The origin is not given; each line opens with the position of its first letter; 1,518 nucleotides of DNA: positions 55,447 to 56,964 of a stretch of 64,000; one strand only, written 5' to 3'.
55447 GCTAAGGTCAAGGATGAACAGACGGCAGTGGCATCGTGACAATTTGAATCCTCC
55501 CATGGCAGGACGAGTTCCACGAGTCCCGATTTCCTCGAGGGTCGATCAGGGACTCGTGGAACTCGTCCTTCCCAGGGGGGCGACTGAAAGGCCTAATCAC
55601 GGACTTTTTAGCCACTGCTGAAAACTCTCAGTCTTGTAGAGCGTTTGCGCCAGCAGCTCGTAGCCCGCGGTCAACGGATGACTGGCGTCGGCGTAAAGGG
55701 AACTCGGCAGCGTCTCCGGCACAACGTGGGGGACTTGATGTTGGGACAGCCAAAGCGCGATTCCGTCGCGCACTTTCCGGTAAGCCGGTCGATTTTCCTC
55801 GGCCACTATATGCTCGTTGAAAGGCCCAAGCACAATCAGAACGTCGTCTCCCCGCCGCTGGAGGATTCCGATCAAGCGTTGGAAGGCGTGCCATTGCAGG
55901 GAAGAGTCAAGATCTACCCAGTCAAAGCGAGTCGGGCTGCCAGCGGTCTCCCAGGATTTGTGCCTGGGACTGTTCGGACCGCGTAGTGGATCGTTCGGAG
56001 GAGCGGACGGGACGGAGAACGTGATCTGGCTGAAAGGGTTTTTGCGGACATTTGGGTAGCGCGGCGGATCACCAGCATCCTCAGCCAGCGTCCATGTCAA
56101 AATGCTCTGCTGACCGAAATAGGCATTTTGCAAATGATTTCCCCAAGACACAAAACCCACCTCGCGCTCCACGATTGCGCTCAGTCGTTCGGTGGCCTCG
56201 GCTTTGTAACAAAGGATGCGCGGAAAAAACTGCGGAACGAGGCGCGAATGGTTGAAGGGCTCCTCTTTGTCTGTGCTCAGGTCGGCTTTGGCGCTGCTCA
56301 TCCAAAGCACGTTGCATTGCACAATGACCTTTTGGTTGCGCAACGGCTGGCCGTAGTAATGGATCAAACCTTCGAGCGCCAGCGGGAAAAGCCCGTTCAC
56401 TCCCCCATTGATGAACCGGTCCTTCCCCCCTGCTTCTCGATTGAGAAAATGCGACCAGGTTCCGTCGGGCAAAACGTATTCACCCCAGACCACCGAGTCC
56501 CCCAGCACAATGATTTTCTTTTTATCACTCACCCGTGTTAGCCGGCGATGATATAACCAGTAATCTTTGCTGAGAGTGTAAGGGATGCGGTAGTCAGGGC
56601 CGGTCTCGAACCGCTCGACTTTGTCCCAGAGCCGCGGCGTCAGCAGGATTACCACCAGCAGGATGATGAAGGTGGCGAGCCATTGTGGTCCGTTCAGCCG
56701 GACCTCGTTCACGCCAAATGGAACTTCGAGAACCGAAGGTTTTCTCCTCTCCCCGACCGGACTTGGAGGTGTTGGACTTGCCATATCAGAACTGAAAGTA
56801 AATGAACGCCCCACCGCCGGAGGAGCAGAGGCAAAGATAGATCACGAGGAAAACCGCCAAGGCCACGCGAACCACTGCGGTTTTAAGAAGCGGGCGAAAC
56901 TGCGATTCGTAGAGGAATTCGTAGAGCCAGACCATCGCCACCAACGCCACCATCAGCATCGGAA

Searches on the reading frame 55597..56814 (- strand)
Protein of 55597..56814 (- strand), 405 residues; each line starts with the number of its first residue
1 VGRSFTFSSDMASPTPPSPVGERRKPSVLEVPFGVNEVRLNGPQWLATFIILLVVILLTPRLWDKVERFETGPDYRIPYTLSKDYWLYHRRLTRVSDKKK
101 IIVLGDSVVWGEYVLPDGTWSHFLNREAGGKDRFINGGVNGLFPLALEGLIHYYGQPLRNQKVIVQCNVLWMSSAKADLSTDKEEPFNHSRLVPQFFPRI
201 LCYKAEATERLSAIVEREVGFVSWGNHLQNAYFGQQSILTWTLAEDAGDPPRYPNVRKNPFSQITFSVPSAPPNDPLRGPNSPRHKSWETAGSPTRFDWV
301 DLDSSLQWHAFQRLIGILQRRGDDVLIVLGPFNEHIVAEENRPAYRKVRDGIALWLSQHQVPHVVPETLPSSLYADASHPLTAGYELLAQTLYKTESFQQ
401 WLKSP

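Call 9: search_protein_families(library=pfam, max_evalue=0.1, proteins=[window:55597-56814:-])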
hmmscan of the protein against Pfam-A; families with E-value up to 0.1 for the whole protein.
window:55597-56814:- (405 aa): 0 families

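Call 21: find_related_loci(query=window:55597-56814:-, collection=genome_contigs, flank=10000)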
Query window:55597-56814:- (405 aa) in genome_contigs; peptide patterns used: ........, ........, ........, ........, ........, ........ (x = any residue, [..] = any of these).
87 stretches matched a pattern; 19 encode a relative of the query (tblastn E <= 1e-3); 19 distinct loci.
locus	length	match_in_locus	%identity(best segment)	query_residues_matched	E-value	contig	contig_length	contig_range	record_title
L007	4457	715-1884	67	7-403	0e+0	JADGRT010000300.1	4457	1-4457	MAG: Verrucomicrobiia bacterium isolate Chersky.3_63 contig-100_17204, whole genome shotgun sequence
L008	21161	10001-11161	66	16-404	3e-179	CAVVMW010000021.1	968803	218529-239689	MAG: uncultured bacterium isolate MFD03726.bin.2.170 genome assembly, contig: contig_31949, whole genome shotgun sequenc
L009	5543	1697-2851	66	18-403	7e-174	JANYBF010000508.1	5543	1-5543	MAG: Verrucomicrobia bacterium isolate GL140_5_metabat_486 GL140_5_k141_2895264, whole genome shotgun sequence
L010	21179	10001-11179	63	2-404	3e-171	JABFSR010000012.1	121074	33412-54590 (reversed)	MAG: Verrucomicrobia bacterium isolate WB-IL-17 seq_29, whole genome shotgun sequence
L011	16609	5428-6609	63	1-404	3e-170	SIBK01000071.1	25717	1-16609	MAG: Pedosphaera sp. isolate Baikal-deep-G231 BACOMB-C8853, whole genome shotgun sequence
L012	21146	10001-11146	68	25-405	7e-169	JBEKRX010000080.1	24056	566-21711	MAG: Verrucomicrobiota bacterium isolate SPRUCE 520 SPRUCE_520_80, whole genome shotgun sequence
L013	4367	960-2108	63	16-405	5e-173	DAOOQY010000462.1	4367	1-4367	MAG TPA_asm: Verrucomicrobiota bacterium isolate AMR_MDS_2559 NODE_23837_length_4367_cov_5.062384, whole genome shotgun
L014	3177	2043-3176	65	20-398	6e-176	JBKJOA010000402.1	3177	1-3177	MAG: Limisphaerales bacterium isolate ant_bin.391 k117_2505367, whole genome shotgun sequence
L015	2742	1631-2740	66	4-371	9e-177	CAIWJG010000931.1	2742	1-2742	MAG: uncultured Verrucomicrobia subdivision 3 bacterium isolate Ki1-2-7m_bin-117 genome assembly, contig: bin-117:931/99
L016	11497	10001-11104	66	35-402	2e-166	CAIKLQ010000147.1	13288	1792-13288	MAG: uncultured Verrucomicrobia bacterium isolate KTt_bin-1485 genome assembly, contig: bin-1485:0147/1053, whole genome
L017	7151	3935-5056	66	30-404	1e-166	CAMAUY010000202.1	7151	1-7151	MAG: Akkermansia muciniphila isolate AH-24oct19-145 genome assembly, contig: AH-24oct19-C26291, whole genome shotgun seq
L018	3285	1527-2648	65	30-404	3e-174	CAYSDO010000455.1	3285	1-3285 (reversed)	MAG TPA_asm: uncultured Bifidobacterium sp. isolate binchicken_co118_346 genome assembly, contig: NODE_47281_length_3285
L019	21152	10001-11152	63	20-404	2e-165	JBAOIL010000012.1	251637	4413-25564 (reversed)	MAG: Verrucomicrobiota bacterium isolate AS_Ams2_Bin42 np2-np3_contig_19943, whole genome shotgun sequence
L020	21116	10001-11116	65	30-402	7e-162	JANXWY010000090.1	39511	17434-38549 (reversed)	MAG: Verrucomicrobia bacterium isolate GL140_2_metabat_307_sub GL140_2_k141_879445, whole genome shotgun sequence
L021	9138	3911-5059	60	20-402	1e-160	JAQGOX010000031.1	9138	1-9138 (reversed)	MAG: Verrucomicrobiales bacterium isolate RYN_624 scaffold_2944448, whole genome shotgun sequence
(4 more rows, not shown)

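Call 55: find_homologous_proteins(query=window:55597-56814:-, max_evalue=1e-50)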
Query window:55597-56814:- (405 aa): 3178 proteins with E <= 1e-50 among 7941 candidates; the best 120 are listed.
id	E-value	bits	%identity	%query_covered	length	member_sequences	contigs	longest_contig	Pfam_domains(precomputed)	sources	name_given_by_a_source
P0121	3.7e-263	891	96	98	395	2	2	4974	-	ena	-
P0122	7.1e-232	788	85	97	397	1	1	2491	-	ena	-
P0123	2.5e-199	680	72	97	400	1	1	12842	-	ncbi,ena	-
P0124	5.0e-190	650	69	97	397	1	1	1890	-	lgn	-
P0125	9.3e-189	646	69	97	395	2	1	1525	-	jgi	-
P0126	3.3e-188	644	71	97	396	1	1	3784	-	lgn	-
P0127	1.3e-187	642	72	92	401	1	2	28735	-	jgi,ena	-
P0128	2.7e-187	641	69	97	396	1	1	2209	-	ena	-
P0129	1.1e-186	639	69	98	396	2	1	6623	-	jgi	jgi:hypothetical protein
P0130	1.8e-186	638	69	97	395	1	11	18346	-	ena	-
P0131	3.9e-186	637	71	91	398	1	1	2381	-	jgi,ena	-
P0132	5.1e-186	637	70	92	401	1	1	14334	-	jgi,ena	-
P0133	1.4e-185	635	69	96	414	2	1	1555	-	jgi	-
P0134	1.5e-185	635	69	93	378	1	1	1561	-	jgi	jgi:hypothetical protein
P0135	1.9e-185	635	69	97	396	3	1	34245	-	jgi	jgi:hypothetical protein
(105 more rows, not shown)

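Call 56: find_encoding_contigs(protein=P0121, flank=10000, max_places=4)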
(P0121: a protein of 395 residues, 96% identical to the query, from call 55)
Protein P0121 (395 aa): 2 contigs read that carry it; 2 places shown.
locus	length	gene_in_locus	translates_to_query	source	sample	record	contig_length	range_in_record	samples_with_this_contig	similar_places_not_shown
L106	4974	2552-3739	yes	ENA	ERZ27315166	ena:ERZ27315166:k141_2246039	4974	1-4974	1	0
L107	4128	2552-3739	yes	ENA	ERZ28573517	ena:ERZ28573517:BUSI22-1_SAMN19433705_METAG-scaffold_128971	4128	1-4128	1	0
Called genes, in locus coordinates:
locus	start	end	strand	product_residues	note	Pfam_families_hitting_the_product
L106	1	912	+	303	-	?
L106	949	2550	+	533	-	PF03062:MBOAT, PF13813:MBOAT_2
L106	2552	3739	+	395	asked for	-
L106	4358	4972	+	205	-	?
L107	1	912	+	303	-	?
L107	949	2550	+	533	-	PF03062:MBOAT, PF13813:MBOAT_2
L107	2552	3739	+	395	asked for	-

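Call 57: find_encoding_contigs(protein=P0122, flank=10000, max_places=3)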
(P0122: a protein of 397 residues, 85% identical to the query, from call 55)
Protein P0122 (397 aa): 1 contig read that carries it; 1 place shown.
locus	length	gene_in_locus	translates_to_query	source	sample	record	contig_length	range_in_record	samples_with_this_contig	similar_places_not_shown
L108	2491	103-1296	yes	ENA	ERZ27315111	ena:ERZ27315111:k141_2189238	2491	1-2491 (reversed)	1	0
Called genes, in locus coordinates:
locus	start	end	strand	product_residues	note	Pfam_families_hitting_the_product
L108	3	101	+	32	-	?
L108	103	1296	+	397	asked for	-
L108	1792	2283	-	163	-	PF00190:Cupin_1, PF05899:Cupin_3 (weak), PF01050:MannoseP_isomer (weak), PF07883:Cupin_2, PF02311:AraC_binding (weak)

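Call 58: find_encoding_contigs(protein=P0123, flank=10000, max_places=3)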
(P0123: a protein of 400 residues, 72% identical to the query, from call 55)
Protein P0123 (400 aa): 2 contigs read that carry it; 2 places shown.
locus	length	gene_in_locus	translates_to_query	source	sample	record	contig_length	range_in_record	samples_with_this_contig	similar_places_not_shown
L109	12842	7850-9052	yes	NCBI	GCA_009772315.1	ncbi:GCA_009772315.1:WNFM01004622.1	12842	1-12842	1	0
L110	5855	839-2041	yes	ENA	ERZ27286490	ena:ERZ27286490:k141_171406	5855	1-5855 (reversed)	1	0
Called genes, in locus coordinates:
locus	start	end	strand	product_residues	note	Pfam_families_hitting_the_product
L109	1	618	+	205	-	?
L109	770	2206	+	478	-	PF17963:Big_9 (faint), PF05345:He_PIG (weak)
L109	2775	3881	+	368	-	PF26549:Tricorn_N (weak), PF26550:Tricorn_2nd (faint), PF07676:PD40 (faint)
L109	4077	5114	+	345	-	PF26549:Tricorn_N (weak), PF26550:Tricorn_2nd (weak), PF07676:PD40 (faint)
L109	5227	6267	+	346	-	PF03781:FGE-sulfatase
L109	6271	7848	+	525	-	PF03062:MBOAT, PF13813:MBOAT_2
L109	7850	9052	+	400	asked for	-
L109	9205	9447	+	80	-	-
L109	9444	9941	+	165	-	PF09970:DUF2204 (faint)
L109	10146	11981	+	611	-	PF13287:Fn3_assoc, PF13290:CHB_HEX_C_1, PF08757:CotH, PF13287:Fn3_assoc (weak)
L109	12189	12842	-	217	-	?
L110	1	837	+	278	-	?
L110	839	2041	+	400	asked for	-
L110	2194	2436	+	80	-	-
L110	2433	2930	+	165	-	PF09970:DUF2204 (faint)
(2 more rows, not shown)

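Call 81: search_protein_families(library=pfam, max_evalue=0.5, proteins=[L106:4358-4972:+])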
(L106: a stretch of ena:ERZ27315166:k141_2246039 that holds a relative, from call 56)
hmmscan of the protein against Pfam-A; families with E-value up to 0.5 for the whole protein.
L106:4358-4972:+ (205 aa): 0 families
